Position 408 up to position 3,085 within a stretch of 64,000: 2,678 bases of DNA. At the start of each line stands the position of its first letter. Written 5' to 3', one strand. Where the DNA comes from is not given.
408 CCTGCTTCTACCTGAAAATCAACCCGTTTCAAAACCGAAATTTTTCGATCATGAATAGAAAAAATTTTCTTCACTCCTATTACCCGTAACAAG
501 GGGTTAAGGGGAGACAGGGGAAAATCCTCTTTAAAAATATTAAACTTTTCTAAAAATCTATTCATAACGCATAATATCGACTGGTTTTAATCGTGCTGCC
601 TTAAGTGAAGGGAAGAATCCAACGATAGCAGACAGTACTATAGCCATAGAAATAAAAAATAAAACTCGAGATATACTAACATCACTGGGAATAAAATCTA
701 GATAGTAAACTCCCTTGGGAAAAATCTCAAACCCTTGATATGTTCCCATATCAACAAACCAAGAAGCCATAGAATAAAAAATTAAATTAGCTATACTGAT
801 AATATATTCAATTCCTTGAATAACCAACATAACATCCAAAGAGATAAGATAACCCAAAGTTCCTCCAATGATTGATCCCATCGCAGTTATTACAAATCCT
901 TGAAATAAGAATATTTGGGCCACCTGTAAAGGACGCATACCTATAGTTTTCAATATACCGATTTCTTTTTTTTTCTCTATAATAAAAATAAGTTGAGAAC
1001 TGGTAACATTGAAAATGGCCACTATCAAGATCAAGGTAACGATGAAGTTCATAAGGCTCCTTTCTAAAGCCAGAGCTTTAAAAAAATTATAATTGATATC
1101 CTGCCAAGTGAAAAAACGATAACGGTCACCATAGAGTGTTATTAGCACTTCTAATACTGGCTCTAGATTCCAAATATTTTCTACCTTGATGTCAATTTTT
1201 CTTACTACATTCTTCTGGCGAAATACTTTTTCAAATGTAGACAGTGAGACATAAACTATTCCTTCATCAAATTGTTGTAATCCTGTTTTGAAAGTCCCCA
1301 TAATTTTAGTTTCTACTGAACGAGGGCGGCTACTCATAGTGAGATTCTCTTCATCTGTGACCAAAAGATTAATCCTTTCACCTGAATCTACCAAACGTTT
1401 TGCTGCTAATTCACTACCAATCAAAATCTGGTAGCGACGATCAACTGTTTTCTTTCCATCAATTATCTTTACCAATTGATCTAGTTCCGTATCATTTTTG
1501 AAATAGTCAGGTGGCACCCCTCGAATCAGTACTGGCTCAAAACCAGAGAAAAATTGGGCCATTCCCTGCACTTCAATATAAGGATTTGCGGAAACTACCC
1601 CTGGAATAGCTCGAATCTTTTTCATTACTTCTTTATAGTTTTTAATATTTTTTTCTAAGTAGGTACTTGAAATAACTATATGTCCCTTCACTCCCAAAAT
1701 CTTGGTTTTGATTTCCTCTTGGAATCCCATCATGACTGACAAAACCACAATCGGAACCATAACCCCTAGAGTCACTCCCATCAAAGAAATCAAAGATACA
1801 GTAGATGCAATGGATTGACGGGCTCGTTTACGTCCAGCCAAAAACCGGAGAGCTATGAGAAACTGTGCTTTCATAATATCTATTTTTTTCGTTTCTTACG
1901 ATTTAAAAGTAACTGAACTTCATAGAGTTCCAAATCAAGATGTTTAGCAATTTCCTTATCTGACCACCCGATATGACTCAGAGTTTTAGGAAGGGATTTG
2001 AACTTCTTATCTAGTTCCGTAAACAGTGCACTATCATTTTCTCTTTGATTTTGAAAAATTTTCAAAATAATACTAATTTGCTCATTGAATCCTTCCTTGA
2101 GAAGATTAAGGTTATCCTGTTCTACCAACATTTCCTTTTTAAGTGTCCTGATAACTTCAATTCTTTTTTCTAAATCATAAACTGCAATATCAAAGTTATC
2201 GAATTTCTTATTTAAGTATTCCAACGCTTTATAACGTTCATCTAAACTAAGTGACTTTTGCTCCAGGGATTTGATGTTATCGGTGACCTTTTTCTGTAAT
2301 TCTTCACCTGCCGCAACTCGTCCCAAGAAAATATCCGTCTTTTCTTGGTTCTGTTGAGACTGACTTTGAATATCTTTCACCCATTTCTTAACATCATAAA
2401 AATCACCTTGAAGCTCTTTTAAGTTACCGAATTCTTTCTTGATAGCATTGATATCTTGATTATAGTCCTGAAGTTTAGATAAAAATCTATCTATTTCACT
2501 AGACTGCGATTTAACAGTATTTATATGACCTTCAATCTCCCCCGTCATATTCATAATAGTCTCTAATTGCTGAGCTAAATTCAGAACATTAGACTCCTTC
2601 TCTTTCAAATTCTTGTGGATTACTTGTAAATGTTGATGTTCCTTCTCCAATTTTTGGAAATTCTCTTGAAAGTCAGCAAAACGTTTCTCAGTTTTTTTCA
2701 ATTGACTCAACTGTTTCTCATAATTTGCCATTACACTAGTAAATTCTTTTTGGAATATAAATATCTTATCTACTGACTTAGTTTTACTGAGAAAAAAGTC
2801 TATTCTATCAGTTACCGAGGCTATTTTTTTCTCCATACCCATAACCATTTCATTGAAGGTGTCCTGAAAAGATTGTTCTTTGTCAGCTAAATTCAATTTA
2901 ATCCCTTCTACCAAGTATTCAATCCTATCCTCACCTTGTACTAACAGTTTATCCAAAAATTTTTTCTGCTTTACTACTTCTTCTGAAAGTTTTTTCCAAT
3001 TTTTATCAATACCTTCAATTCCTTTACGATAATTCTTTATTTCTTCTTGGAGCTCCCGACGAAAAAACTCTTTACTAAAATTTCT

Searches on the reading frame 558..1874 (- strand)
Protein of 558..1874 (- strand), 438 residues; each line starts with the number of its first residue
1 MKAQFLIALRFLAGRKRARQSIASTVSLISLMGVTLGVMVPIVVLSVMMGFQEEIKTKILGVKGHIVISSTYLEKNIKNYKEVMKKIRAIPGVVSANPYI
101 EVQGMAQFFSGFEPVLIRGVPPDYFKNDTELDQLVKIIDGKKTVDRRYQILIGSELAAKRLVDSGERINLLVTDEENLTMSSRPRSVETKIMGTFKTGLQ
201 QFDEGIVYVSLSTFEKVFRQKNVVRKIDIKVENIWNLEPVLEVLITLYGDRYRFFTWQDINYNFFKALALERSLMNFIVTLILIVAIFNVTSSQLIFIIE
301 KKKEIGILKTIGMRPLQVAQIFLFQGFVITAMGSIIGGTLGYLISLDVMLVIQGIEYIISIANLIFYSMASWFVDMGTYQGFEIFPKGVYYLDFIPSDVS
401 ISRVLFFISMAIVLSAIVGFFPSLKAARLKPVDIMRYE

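Call 8: search_protein_families(library=pfam, proteins=[window:558-1874:-], max_evalue=0.01)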
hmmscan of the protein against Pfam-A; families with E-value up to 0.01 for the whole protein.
window:558-1874:- (438 aa): 2 families
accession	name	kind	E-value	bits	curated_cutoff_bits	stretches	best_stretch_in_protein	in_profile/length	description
PF12704.14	MacB_PCD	-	4.5e-13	50.4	27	1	27-240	1-200/207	MacB-like periplasmic core domain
PF02687.27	FtsX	-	4.6e-12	46.5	25.5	1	276-429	1-118/120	FtsX-like permease C-terminal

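Call 28: search_protein_families(library=ncbifam, proteins=[window:558-1874:-], max_evalue=0.001)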
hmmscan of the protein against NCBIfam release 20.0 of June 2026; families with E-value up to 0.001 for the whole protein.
window:558-1874:- (438 aa): 7 families
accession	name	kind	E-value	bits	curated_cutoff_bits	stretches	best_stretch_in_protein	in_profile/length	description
TIGR02212.1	lolCE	equivalog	1.2e-85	288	362.45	2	4-361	3-355/411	lipoprotein-releasing ABC transporter permease subunit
NF008357.0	PRK11146.1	exception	1.4e-57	195.4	439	1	2-435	4-411/414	lipoprotein-releasing ABC transporter permease subunit LolE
TIGR02213.1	lolE_release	exception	1.3e-53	182.4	540.35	2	4-375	3-366/411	lipoprotein-releasing ABC transporter permease subunit LolE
NF008076.0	PRK10814.1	exception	2e-41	142.3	473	1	5-357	7-349/399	lipoprotein-releasing ABC transporter permease subunit LolC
NF007826.0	PRK10535.1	equivalog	9e-08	30.8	966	1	207-370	452-620/648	macrolide ABC transporter ATP-binding protein/permease MacB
TIGR03434.1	ADOP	subfamily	1.1e-05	23.7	622.3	0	275-344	274-343/803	ADOP family duplicated permease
NF038347.1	FtsX_Gpos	exception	0.00016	21.1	225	1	262-342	158-238/296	permease-like cell division protein FtsX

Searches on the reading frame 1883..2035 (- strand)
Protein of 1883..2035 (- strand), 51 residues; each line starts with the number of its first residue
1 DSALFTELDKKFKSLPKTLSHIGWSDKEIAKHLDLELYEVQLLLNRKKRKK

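Call 82: search_protein_families(library=pfam, alignment_id=A5, max_evalue=10)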
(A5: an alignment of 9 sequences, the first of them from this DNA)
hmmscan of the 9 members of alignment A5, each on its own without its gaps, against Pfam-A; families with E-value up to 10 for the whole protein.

A. member 1, seq(51 aa): 3 families
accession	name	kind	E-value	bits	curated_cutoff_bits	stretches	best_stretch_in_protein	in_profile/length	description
PF21694.2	DNA_pol3_delta_C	-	0.029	14.8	27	1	17-49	51-83/121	DNA polymerase III delta subunit, C-terminal domain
PF06056.18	Terminase_5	-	0.051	14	20.3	1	18-44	8-34/58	Putative ATPase subunit of terminase (gpP-like)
PF04539.22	Sigma70_r3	-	0.16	12.6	25.3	1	25-48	22-45/78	Sigma-70 region 3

B. families by the number of members that match (of 9 scanned): 15 families
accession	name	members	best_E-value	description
PF19610.4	DUF6115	5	0.00013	Family of unknown function (DUF6115)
PF21694.2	DNA_pol3_delta_C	5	0.016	DNA polymerase III delta subunit, C-terminal domain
PF13384.12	HTH_23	4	0.0064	Homeodomain-like domain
PF06056.18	Terminase_5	3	0.051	Putative ATPase subunit of terminase (gpP-like)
PF25787.1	HTH_SB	2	0.0003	Sleeping Beauty transposase HTH domain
PF25317.1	SAM_SMF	2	0.0025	SMF/DprA SAM domain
PF24625.1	DUF7626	2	0.0074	Domain of unknown function (DUF7626)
PF04539.22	Sigma70_r3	2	0.046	Sigma-70 region 3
PF17469.8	GP68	1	0.019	Gp68-like predicted RNA polymerase component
PF00196.25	GerE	1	0.025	Bacterial regulatory proteins, luxR family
PF24409.1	wHTH-PRTase_assc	1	0.04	wHTH-PRTase associated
PF13744.12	HTH_37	1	0.045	Helix-turn-helix domain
PF13936.12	HTH_38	1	0.081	Helix-turn-helix domain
PF02198.23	SAM_PNT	1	0.082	Sterile alpha motif (SAM)/Pointed domain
PF05339.17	DUF739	1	0.11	Protein of unknown function (DUF739)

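Call 86: search_solved_structures(query=A5, max_evalue=10)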
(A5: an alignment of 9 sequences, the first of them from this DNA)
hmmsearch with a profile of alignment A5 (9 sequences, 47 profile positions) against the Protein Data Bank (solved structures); distinct sequences matched with E-value up to 10: 67 (the best 60 are shown).
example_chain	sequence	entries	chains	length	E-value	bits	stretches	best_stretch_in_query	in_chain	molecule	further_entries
8cwy_A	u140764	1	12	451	9e-05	25.5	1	3-45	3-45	T32-15-1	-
5l0p_A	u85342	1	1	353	0.00039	23.4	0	15-32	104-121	Transcription factor ETV6, Transcription factor ETV6, Transcription factor ETV6, Ferric up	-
9o0h_B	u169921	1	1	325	0.00067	22.7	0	16-32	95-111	Transcription factor ETV6,Non-receptor tyrosine-protein kinase TNK1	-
5cwb_A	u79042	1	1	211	0.0016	21.5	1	5-45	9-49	Designed helical repeat protein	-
7mwr_B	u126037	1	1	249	0.0017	21.4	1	5-45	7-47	LHD101B4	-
4pn9_A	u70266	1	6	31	0.0019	21.3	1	10-32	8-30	CC-Hex2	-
6eiz_A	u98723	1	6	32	0.002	21.1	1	10-32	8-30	CC-Hex2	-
7nfm_A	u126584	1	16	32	0.0024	20.9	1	10-32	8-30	CC-Type2-(LaId)4-L21K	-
8b15_A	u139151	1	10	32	0.0045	20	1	11-32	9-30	CC-Pent2-I10Q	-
8a09_A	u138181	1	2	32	0.0074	19.3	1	12-32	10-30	A hexameric barrel state of a de novo coiled-coil assembly: CC-Type2-(QgLaId)4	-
6q5k_A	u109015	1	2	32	0.015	18.4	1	7-29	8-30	CC-Hex*-L24K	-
6q5h_A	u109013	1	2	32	0.02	18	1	7-29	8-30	CC-Hex*-L24D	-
9gf2_A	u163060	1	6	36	0.024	17.7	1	6-32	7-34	CC-Hex2-hen2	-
3r46_A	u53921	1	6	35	0.026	17.6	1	7-29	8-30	coiled coil helix L24D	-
5ez8_A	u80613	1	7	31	0.027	17.6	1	10-32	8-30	CC-Hept-I-C-I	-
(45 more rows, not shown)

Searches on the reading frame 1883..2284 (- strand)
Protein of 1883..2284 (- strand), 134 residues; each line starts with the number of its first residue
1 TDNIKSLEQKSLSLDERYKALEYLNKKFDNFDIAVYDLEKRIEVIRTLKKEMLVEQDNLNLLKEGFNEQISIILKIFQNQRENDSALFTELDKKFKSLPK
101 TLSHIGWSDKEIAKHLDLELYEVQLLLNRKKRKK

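Call 43: find_related_loci(query=A2, collection=genome_contigs, flank=10000)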
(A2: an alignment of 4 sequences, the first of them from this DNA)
Query A2 (132 aa) in genome_contigs; peptide patterns used: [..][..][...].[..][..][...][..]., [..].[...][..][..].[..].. (x = any residue, [..] = any of these).
448 stretches matched a pattern; 1 encode a relative of the query (tblastn E <= 1e-3); 1 distinct loci.
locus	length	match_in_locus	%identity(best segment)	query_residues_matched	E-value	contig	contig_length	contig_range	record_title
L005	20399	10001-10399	34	5-125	1e-17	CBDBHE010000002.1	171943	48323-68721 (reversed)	MAG: Spirochaetota bacterium isolate 4900f1c1-a7d9-4789-a9e2-7ddeae93e710 genome assembly, contig: contig_2, whole genom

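Call 47: search_protein_families(library=pfam, proteins=[L005:625-2712:+, L005:2734-3456:-, L005:3459-4118:-, L005:10450-10983:-, L005:10985-13348:-, L005:13376-14326:-, L005:14327-15385:-], max_evalue=0.00001)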
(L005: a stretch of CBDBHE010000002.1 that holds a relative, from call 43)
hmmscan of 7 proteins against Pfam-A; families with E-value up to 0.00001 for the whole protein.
L005:625-2712:+ (695 aa): 2 families
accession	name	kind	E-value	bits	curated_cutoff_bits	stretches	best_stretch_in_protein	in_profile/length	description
PF00072.30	Response_reg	-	2.3e-22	79.7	30.2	1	576-691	1-110/111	Response regulator receiver domain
PF00512.31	HisKA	-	2.2e-10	40.9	26.9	1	212-275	2-65/66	His Kinase A (phospho-acceptor) domain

L005:2734-3456:- (240 aa): 1 family
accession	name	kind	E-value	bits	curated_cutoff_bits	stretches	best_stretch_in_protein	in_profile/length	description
PF00300.27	His_Phos_1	-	1.1e-36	126.7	21.7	2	10-128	1-114/194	Histidine phosphatase superfamily (branch 1)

L005:3459-4118:- (219 aa): 0 families

L005:10450-10983:- (177 aa): 0 families

L005:10985-13348:- (787 aa): 0 families

L005:13376-14326:- (316 aa): 3 families
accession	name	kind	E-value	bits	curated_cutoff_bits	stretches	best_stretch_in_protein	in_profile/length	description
PF01370.27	Epimerase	-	1.2e-16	61.3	20.9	1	15-150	1-131/240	NAD dependent epimerase/dehydratase family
PF08338.16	DUF1731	-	2.7e-15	56.2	27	1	269-309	1-41/47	Domain of unknown function (DUF1731)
PF16363.11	GDP_Man_Dehyd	-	5.6e-07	29.8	27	0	16-48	1-33/332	GDP-mannose 4,6 dehydratase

L005:14327-15385:- (352 aa): 1 family
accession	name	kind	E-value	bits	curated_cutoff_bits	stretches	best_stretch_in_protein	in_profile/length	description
PF01979.26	Amidohydro_1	-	7.7e-14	52.1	25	1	13-311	8-307/345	Amidohydrolase family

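Call 50: find_homologous_proteins(query=A3, max_evalue=0.001)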
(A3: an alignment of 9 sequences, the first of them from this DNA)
Query A3 (9 sequences) (134 aa, profile of the alignment): 1 proteins with E <= 0.001 among 2355 candidates.
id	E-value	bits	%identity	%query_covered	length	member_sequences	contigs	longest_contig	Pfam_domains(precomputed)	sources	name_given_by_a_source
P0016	3.3e-48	181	32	93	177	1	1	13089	-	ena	-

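Call 53: search_protein_families(library=pfam, alignment_id=A3, max_evalue=10)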
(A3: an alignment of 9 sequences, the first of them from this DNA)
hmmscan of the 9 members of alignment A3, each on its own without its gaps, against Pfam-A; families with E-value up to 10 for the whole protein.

A. member 1, seq(134 aa): 6 families
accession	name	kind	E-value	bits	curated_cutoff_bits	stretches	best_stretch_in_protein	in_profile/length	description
PF03564.21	DUF1759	-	0.049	14.1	25.4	1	12-97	51-133/148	Protein of unknown function (DUF1759)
PF09763.15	Sec3_CC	-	0.052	13.8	27.1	1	13-71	36-94/133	Exocyst complex component Sec3, coiled-coil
PF22063.2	Pdc1_Ge1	-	0.099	13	25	1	17-77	62-120/125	Pdc1 Ge1 domain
PF05531.17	NPV_P10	-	0.1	13.5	29.8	1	2-46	18-62/75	Nucleopolyhedrovirus P10 protein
PF06056.18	Terminase_5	-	0.1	13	20.3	1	101-124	8-31/58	Putative ATPase subunit of terminase (gpP-like)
PF10168.15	Nup88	-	0.81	7.9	24.4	1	26-126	536-636/702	Nuclear pore component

B. families by the number of members that match (of 9 scanned): 88 families (the first 25 are shown)
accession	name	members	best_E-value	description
PF19610.4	DUF6115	6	5.3e-06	Family of unknown function (DUF6115)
PF05531.17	NPV_P10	6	0.047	Nucleopolyhedrovirus P10 protein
PF03462.23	PCRF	4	0.12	PCRF domain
PF05659.16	RPW8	3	0.0096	Arabidopsis broad-spectrum mildew resistance protein RPW8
PF04325.18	DUF465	3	0.039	Protein of unknown function (DUF465)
PF06056.18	Terminase_5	3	0.05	Putative ATPase subunit of terminase (gpP-like)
PF12844.13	HTH_19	2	0.0011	Helix-turn-helix domain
PF20492.3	ERM_helical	2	0.0014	Ezrin/radixin/moesin, alpha-helical domain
PF04048.20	Sec8_N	2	0.0063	Exocyst complex component Sec8 N-terminal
PF16043.11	DUF4795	2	0.0084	Domain of unknown function (DUF4795)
PF24625.1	DUF7626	2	0.022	Domain of unknown function (DUF7626)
PF10168.15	Nup88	2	0.026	Nuclear pore component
PF06419.17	COG6_N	2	0.037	Conserved oligomeric complex COG6, N-terminal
PF09969.14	DUF2203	2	0.04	Uncharacterized conserved protein (DUF2203)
PF07544.18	Med9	2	0.043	RNA polymerase II transcription mediator complex subunit 9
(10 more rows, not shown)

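Call 57: search_protein_families(library=ncbifam, alignment_id=A3, max_evalue=10)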
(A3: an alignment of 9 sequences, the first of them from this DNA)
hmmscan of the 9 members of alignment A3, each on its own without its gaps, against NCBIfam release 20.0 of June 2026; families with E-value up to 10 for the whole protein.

A. member 1, seq(134 aa): 2 families
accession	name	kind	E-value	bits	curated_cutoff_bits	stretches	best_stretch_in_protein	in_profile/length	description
NF047515.1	SpiroCoCo_C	equivalog_domain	1e-10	41.3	125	1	2-127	187-313/313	SpiroCoCo family coiled-coil protein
NF003843.0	PRK05422.1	equivalog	0.027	14.1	130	1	3-72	39-109/156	SsrA-binding protein SmpB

B. families by the number of members that match (of 9 scanned): 42 families (the first 25 are shown)
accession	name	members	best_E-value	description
NF047515.1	SpiroCoCo_C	9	5.3e-20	SpiroCoCo family coiled-coil protein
NF038350.1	taxis_HmpF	4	6.9e-05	pilus motility taxis protein HmpF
TIGR04527.1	mycoplas_twoTM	4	0.0039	MG_279/MG_280 family protein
NF045487.1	ASRP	3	0.00014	archaea-specific SMC-related protein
TIGR01069.2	mutS2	3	0.013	endonuclease MutS2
NF003034.1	PRK03918.1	3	0.028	DNA double-strand break repair ATPase Rad50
NF047368.1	collar_FlbB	3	0.037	periplasmic-type flagellar collar protein FlbB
TIGR02231.1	TIGR02231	3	0.042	mucoidy inhibitor MuiA family protein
TIGR02169.1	SMC_prok_A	2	0.00077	chromosome segregation protein SMC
TIGR02168.1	SMC_prok_B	2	0.033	chromosome segregation protein SMC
NF043058.1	T4SS_LegC2C7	2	0.37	LegC2/C7 family Dot/Icm T4SS effector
NF058560.1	FblAmlydTptrFapF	2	0.46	fibril amyloid transporter FapF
TIGR02937.1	sigma70-ECF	1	0.0032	sigma-70 family RNA polymerase sigma factor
TIGR02607.1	antidote_HigA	1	0.0068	HigA family addiction module antitoxin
NF051443.1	NheC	1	0.009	non-hemolytic enterotoxin subunit C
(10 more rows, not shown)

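Call 74: find_related_loci(query=A2, collection=metagenome_contigs, flank=10000)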
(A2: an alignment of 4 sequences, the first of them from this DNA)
Query A2 (132 aa) in metagenome_contigs; peptide patterns used: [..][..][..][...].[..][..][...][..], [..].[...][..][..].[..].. (x = any residue, [..] = any of these).
600 stretches matched a pattern, but none encodes a relative of the query by tblastn (E <= 1e-3).

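Call 75: predict_structure(alignment_id=A4)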
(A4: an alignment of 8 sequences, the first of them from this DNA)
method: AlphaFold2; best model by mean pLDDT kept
length: 134 residues; sequences in the alignment: 8
mean_pLDDT: 83.0   pTM: 0.48
mean pLDDT of the five models: 83.0, 82.5, 79.2, 78.8, 77.7
residues with pLDDT >= 90: 49; 70-90: 64; 50-70: 18; < 50: 3
segments of 3 or more residues with pLDDT < 50: 132-134
pLDDT, mean of each block of 10 residues (from residue 1): 88 91 93 93 93 92 87 79 61 71 85 84 77 45
secondary structure, 60 per line:
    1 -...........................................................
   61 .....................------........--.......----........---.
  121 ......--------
elements in order: H2-81 H88-95 H98-104 H109-116 H120-126

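Call 80: fold_search(model_id=the predicted structure, library=pdb)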
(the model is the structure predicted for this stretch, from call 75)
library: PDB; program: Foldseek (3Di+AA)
matches with E <= 10: 482; with E <= 0.001: 0
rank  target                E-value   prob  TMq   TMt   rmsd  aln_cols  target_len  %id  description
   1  2x48_A                2.2e-01  0.99  0.26  0.63   1.3        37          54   22  ORF 55 from Sulfolobus islandicus rudivirus 1 (released 2010-07-21)
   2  4nvs_B                5.4e-01  0.90  0.23  0.20   1.3        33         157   24  Crystal Structure of the Q18CP6_CLOD6 protein from glyoxalase family. Northeast Structural Genomics Consortium Target  (released 2013-12-18)
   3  7qh5_A                8.1e-01  0.92  0.25  0.11   1.6        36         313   33  The crystal structure of the sigma factor SigG1 from Streptomyces tsukubaensis NRRL18488 (released 2022-12-21)
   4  7qh5_B                9.9e-01  0.75  0.17  0.07   1.5        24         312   42  The crystal structure of the sigma factor SigG1 from Streptomyces tsukubaensis NRRL18488 (released 2022-12-21)
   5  1zlj_D                1.1e+00  0.35  0.21  0.38   5.2        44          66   20  Crystal Structure of the Mycobacterium tuberculosis Hypoxic Response Regulator DosR C-terminal Domain (released 2006-01-31)
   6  5cy1_B                1.1e+00  0.30  0.25  0.18  15.3        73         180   19  Tn3 resolvase - site III complex crystal form I (released 2017-01-11)
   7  5uxv_A                1.1e+00  0.35  0.26  0.15   3.7        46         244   20  Crystal Structure of Anti-anti-sigma factor PhyR I40V/S51C mutant from Bartonella quintana (released 2018-02-28)
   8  5hev_A                1.1e+00  0.30  0.23  0.15   9.2        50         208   30  Crystal Structure of the beryllofluoride-activated LiaR from Enterococcus faecium (released 2016-11-16)
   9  1vz0_C                1.2e+00  0.44  0.29  0.21   4.3        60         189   18  Chromosome segregation protein Spo0J from Thermus thermophilus (released 2004-07-19)
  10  8b4h_A                1.3e+00  0.72  0.25  0.10   6.3        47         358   21  IstA transposase cleaved donor complex (released 2023-05-03)
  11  2lvs_MODEL_1_A        1.3e+00  0.63  0.26  0.33   6.6        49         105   24  NMR solution structure of a CRISPR repeat binding protein (released 2013-01-23)
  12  1zlj_A                1.3e+00  0.47  0.22  0.39   2.9        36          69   28  Crystal Structure of the Mycobacterium tuberculosis Hypoxic Response Regulator DosR C-terminal Domain (released 2006-01-31)
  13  4nvs_A                1.4e+00  0.66  0.23  0.20   1.3        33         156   24  Crystal Structure of the Q18CP6_CLOD6 protein from glyoxalase family. Northeast Structural Genomics Consortium Target  (released 2013-12-18)
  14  9a4r_A                1.4e+00  0.33  0.25  0.16  10.4        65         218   23  Integrative model of RPSH-RPOB by crosslinking MS and deep learning (released 2024-09-18)
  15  5cy2_E                1.4e+00  0.25  0.24  0.19  18.6        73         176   18  Tn3 resolvase - site III complex crystal form II (released 2017-01-11)
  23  1zlj_B                1.7e+00  0.25  0.23  0.41   7.6        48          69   23  Crystal Structure of the Mycobacterium tuberculosis Hypoxic Response Regulator DosR C-terminal Domain (released 2006-01-31)
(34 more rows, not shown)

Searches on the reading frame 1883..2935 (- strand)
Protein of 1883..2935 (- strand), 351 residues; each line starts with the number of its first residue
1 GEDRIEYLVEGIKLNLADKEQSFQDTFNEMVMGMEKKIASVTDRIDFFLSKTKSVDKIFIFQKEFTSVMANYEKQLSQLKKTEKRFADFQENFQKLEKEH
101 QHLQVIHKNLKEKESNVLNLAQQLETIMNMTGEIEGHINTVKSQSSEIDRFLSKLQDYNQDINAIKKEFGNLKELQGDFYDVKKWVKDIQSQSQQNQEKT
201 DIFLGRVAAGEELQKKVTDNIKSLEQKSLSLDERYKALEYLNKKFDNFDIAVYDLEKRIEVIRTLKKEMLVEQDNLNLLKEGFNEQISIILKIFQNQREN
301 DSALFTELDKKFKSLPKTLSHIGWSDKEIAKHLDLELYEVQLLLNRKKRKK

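Call 99: search_dna_similar(query=window:1883-2935:-, collection=plasmids, mode=protein, max_evalue=0.001, max_rows=8)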
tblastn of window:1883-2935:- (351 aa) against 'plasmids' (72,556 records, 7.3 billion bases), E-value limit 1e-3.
No match.
